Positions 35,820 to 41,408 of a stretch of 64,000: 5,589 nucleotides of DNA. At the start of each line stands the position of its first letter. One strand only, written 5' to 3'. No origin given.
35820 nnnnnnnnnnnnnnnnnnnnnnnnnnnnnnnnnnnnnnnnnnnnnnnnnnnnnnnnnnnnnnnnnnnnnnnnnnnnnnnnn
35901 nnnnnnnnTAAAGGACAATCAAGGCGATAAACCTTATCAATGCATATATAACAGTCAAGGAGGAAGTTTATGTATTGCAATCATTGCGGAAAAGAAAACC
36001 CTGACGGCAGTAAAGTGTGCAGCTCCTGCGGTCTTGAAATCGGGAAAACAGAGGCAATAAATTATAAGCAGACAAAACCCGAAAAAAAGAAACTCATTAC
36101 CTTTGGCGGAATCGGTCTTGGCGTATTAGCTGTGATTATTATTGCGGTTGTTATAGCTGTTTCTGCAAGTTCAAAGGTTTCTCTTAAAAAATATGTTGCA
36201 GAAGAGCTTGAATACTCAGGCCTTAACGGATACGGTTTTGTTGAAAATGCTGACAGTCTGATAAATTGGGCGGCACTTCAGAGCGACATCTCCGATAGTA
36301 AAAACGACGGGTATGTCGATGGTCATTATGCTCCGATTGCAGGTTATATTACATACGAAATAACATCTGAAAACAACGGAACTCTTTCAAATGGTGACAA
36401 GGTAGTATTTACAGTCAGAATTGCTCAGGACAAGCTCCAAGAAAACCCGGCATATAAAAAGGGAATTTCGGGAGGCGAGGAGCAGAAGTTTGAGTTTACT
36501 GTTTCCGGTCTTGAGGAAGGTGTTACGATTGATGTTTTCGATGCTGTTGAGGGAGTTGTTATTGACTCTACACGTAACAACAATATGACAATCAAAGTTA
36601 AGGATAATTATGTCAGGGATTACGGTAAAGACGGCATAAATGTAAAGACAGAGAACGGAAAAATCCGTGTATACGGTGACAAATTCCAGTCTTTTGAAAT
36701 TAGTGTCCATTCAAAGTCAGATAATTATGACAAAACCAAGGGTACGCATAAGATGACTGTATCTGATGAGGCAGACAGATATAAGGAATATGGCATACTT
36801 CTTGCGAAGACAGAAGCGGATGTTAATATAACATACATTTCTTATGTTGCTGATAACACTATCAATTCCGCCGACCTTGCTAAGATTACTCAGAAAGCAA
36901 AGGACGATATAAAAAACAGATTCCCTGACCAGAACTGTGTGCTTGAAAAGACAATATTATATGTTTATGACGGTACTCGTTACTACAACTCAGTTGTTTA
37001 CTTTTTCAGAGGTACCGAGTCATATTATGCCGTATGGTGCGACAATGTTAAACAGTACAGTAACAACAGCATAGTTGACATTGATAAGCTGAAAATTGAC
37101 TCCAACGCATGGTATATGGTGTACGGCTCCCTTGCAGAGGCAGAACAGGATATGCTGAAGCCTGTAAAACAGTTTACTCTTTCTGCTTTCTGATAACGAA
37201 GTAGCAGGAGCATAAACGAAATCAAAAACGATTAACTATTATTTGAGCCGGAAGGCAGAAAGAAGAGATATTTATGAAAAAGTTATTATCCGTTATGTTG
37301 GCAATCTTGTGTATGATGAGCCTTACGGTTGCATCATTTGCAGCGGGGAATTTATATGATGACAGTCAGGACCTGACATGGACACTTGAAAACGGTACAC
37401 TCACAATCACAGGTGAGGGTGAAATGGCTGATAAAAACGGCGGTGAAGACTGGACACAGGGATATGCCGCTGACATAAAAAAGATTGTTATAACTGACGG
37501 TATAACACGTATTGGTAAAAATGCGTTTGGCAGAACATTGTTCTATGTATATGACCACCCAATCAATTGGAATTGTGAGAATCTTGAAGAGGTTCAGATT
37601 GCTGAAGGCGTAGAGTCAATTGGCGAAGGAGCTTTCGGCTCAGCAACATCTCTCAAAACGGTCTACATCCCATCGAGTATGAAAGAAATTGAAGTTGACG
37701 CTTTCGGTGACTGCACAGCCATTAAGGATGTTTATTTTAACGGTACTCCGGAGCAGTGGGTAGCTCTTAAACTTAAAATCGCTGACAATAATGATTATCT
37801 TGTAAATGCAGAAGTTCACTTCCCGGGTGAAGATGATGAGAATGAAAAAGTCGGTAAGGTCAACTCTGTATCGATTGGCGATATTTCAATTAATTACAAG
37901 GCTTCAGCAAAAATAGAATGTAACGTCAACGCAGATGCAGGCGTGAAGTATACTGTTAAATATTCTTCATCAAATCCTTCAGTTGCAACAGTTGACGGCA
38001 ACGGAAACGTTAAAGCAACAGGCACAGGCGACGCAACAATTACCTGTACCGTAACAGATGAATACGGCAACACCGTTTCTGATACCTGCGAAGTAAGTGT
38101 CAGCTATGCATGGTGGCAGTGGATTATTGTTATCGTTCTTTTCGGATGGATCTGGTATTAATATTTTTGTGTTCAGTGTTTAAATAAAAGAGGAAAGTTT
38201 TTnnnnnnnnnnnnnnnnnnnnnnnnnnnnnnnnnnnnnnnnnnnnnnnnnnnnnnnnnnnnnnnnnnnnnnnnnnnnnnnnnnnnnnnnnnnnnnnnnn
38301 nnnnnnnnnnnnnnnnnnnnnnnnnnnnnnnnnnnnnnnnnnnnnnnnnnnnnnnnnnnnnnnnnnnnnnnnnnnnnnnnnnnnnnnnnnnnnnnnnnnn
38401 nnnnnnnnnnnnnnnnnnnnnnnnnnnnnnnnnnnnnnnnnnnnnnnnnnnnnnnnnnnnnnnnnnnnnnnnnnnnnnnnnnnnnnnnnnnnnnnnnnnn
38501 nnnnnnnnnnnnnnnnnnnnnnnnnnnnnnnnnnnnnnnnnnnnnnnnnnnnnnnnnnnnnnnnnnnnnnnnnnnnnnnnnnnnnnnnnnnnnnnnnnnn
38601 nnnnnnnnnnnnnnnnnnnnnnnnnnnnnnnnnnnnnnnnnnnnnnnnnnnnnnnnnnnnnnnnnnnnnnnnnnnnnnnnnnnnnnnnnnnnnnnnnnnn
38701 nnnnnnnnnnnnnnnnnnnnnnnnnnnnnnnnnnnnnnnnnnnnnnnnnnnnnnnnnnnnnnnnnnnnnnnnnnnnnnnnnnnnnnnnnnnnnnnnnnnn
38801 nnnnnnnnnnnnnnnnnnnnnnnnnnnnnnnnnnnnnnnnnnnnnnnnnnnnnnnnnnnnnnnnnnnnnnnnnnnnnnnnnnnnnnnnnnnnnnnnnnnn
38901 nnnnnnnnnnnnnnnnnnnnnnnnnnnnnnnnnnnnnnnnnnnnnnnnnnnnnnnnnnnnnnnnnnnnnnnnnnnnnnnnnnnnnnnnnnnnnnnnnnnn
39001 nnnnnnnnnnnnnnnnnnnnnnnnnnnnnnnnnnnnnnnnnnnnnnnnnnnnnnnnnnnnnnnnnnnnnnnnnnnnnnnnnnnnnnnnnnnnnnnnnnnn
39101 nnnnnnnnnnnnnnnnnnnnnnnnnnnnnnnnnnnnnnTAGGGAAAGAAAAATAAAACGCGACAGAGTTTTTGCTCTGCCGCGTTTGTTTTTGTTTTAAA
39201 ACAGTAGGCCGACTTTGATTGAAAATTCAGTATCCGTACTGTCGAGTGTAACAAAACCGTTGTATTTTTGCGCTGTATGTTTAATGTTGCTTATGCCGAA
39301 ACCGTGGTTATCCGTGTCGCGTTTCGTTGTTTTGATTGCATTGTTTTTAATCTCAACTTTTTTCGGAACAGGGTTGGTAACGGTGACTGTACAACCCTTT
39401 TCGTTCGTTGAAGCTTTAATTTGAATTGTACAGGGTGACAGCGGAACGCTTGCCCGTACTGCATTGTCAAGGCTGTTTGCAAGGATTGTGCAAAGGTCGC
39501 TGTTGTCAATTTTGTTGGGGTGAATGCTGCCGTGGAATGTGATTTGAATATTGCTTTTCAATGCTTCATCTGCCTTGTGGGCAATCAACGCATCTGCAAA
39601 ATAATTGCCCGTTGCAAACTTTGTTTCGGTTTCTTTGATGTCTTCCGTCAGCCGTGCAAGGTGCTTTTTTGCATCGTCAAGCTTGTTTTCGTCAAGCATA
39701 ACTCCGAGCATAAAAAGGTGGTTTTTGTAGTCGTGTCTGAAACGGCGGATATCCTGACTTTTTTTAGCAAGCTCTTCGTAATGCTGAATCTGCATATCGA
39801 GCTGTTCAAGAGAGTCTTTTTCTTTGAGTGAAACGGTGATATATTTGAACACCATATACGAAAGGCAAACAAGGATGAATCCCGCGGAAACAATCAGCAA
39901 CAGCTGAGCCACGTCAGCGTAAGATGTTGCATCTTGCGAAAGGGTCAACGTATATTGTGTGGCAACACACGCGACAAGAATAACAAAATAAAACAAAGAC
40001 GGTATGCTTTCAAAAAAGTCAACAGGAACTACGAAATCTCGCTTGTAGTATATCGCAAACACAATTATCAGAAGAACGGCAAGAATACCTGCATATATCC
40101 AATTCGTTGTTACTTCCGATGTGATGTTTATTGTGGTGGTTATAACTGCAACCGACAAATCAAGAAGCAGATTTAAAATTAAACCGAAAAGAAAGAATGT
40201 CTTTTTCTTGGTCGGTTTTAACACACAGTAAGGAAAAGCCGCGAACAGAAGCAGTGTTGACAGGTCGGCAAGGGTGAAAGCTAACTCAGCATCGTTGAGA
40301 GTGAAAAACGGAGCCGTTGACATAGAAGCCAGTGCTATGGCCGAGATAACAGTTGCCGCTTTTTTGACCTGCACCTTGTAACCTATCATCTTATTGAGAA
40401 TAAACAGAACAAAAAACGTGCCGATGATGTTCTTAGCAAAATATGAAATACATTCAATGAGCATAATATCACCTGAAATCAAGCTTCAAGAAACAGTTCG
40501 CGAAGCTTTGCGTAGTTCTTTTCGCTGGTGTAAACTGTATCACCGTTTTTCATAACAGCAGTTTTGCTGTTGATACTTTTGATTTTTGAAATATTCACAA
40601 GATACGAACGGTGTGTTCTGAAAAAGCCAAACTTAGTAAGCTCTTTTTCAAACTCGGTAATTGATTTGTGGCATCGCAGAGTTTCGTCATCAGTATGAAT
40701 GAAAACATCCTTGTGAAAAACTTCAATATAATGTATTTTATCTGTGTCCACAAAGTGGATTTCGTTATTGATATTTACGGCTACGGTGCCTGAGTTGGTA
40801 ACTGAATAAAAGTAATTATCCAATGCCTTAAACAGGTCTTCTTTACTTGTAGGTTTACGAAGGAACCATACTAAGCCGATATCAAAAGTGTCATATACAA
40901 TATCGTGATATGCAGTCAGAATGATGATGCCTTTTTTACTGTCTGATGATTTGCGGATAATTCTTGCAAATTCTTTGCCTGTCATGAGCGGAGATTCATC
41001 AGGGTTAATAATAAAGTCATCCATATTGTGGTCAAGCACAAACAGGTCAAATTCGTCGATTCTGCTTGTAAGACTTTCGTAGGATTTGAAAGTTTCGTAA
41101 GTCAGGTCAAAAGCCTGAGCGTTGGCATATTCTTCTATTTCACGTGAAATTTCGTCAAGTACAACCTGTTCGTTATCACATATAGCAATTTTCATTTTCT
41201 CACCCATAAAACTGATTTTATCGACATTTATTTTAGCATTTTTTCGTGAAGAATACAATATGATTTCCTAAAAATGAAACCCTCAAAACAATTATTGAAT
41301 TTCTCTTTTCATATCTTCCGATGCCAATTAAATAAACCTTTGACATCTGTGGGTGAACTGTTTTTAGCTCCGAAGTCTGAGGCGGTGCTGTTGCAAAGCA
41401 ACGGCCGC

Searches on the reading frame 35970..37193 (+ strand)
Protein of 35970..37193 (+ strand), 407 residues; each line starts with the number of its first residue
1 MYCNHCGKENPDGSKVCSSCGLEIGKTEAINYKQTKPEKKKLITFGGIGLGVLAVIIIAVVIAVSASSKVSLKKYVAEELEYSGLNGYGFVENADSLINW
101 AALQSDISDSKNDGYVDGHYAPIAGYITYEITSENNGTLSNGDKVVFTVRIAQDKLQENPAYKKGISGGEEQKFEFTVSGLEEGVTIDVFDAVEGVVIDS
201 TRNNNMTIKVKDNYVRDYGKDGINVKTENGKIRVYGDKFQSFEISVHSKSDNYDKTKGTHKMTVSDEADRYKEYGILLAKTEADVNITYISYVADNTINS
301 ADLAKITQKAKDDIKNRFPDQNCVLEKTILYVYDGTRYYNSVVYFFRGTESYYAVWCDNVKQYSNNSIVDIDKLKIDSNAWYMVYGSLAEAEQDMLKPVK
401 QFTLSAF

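Call 9: search_protein_families(library=pfam, max_evalue=0.001, proteins=[window:35970-37193:+])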
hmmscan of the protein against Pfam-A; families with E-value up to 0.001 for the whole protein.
window:35970-37193:+ (407 aa): 2 families
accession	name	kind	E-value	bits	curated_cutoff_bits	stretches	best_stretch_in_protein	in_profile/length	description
PF13240.11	Zn_Ribbon_1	-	2.1e-07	30.9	25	1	2-21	1-20/23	zinc-ribbon domain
PF12773.13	DZR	-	0.00089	19.8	27.3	0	3-24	1-22/45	Double zinc ribbon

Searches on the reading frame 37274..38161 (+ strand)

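Call 9: search_protein_families(library=pfam, max_evalue=0.001, proteins=[window:37274-38161:+])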
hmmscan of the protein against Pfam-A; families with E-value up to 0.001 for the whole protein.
window:37274-38161:+ (295 aa): 2 families
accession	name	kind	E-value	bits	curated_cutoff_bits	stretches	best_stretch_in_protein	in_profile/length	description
PF13306.12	LRR_5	-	9.7e-14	51.8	27.7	1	100-155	10-86/127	BspA type Leucine rich repeat region (6 copies)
PF02368.24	Big_2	-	3.2e-09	37.1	22.8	1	222-262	30-70/79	Bacterial Ig-like domain (group 2)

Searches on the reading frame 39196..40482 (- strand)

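Call 9: search_protein_families(library=pfam, max_evalue=0.001, proteins=[window:39196-40482:-])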
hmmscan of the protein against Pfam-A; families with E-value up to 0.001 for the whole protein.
window:39196-40482:- (428 aa): 3 families
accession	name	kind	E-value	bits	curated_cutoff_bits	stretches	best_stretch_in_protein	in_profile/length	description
PF14501.12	HATPase_c_5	-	2e-20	73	22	1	326-424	2-99/102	GHKL domain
PF02518.31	HATPase_c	-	5.3e-08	33.7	26.4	1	326-423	2-106/111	Histidine kinase-, DNA gyrase B-, and HSP90-like ATPase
PF14689.11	SPOB_a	-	6.5e-06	26.1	28.1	1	234-286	5-57/62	Sensor_kinase_SpoOB-type, alpha-helical domain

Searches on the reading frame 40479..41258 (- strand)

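Call 9: search_protein_families(library=pfam, max_evalue=0.001, proteins=[window:40479-41258:-])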
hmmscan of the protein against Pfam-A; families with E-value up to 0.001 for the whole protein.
window:40479-41258:- (259 aa): 2 families
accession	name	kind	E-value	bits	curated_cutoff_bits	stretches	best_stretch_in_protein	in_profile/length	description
PF04397.21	LytTR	-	5.9e-24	84.6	22.6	1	166-256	2-97/98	LytTr DNA-binding domain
PF00072.30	Response_reg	-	2.4e-07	31.3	30.2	1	24-146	1-110/111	Response regulator receiver domain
